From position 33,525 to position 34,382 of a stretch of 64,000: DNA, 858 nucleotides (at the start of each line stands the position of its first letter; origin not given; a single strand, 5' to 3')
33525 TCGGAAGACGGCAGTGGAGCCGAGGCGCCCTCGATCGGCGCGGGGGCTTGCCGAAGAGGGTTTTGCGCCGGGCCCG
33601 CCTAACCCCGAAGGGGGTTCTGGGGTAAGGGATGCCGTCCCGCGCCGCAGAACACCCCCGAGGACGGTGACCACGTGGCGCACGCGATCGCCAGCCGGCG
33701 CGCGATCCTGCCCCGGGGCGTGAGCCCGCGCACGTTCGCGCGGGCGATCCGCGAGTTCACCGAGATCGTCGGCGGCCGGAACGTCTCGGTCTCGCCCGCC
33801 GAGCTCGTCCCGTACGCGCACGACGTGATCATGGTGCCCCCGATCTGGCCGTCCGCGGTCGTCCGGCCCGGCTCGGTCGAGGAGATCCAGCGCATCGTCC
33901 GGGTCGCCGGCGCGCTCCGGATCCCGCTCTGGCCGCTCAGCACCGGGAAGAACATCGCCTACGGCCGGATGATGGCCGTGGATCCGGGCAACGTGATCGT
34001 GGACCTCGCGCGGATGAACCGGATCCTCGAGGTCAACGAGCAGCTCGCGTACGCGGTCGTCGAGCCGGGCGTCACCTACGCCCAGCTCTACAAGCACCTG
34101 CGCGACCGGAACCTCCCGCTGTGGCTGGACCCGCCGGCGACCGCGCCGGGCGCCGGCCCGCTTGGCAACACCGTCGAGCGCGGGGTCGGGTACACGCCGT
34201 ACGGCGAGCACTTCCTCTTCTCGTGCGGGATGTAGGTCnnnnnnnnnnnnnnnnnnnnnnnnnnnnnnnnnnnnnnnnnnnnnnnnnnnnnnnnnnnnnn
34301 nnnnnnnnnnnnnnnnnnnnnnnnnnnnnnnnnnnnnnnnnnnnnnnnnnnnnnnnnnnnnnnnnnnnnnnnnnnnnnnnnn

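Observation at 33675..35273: VAO/PCMH-type flavoprotein oxidase broken by a single in-frame TAG at a conserved Glu codon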

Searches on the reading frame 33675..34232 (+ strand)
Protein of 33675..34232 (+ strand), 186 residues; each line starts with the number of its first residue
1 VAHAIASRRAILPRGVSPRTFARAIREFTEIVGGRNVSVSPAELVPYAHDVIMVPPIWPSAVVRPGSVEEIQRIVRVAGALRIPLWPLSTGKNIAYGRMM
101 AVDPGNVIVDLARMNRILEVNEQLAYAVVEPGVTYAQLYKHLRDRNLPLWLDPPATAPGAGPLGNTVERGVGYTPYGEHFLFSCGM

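Call 17: list_cluster_members(proteins=[P0016, P0001, window:33675-34232:+])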
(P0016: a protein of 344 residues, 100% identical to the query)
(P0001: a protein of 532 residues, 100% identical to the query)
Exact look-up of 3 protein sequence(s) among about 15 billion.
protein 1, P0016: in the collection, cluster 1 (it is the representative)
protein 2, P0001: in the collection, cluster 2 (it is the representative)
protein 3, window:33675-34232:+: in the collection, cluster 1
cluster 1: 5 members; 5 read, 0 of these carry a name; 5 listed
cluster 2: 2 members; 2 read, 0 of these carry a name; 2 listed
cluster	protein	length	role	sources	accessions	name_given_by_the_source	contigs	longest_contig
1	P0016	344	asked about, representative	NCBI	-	-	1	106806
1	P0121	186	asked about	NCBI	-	-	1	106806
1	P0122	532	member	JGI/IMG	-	-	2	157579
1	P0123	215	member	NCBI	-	-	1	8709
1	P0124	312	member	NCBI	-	-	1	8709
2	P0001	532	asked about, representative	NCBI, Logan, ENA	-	-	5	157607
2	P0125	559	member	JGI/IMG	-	-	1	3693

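Call 19: find_encoding_contigs(protein=P0124, flank=10000, max_places=10)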
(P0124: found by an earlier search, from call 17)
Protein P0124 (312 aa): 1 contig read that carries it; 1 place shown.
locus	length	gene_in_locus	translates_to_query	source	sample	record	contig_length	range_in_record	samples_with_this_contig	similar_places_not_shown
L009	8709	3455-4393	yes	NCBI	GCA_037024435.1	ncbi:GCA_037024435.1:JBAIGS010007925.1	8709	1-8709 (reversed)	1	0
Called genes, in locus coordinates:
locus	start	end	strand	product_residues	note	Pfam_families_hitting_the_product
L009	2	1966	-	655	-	?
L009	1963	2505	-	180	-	PF00111:Fer2, PF13085:Fer2_3 (weak), PF01799:Fer2_2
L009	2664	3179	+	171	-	PF12867:DinB_2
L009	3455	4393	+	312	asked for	PF01565:FAD_binding_4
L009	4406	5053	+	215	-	-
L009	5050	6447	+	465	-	PF02754:CCG (weak)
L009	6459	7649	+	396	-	PF13433:Peripla_BP_5, PF13458:Peripla_BP_6, PF01094:ANF_receptor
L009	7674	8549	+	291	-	PF02653:BPD_transp_2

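Call 20: find_encoding_contigs(protein=P0121, flank=10000, max_places=10)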
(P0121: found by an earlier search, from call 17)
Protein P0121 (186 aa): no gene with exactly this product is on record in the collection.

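Call 21: find_encoding_contigs(protein=P0122, flank=10000, max_places=10)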
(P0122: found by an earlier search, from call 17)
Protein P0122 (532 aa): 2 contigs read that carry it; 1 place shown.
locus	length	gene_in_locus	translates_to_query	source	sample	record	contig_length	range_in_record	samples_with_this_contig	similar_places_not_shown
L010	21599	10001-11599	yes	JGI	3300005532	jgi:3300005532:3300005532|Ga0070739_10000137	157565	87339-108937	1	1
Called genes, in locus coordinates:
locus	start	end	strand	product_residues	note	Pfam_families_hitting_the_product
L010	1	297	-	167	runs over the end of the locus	PF06240:COXG, PF10604:Polyketide_cyc2, PF03364:Polyketide_cyc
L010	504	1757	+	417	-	PF07690:MFS_1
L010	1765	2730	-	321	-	PF02779:Transket_pyr, PF02780:Transketolase_C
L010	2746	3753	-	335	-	PF00676:E1_dh, PF02775:TPP_enzyme_C (faint), PF13292:DXP_synthase_N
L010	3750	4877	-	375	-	PF00478:IMPDH, PF03060:NMO, PF01070:FMN_dh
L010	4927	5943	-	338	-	PF00941:FAD_binding_5, PF03450:CO_deh_flav_C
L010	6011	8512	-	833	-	PF01315:Ald_Xan_dh_C, PF02738:MoCoBD_1, PF20256:MoCoBD_2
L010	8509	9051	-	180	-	PF00111:Fer2, PF13085:Fer2_3 (weak), PF01799:Fer2_2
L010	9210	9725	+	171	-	PF12867:DinB_2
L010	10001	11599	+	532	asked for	PF01565:FAD_binding_4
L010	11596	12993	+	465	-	PF02754:CCG (weak)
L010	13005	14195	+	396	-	PF13433:Peripla_BP_5, PF13458:Peripla_BP_6, PF01094:ANF_receptor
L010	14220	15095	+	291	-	PF02653:BPD_transp_2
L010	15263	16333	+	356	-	PF02653:BPD_transp_2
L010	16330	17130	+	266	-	PF00005:ABC_tran, PF02463:SMC_N (faint), PF13304:AAA_21 (weak), PF12399:BCA_ABC_TP_C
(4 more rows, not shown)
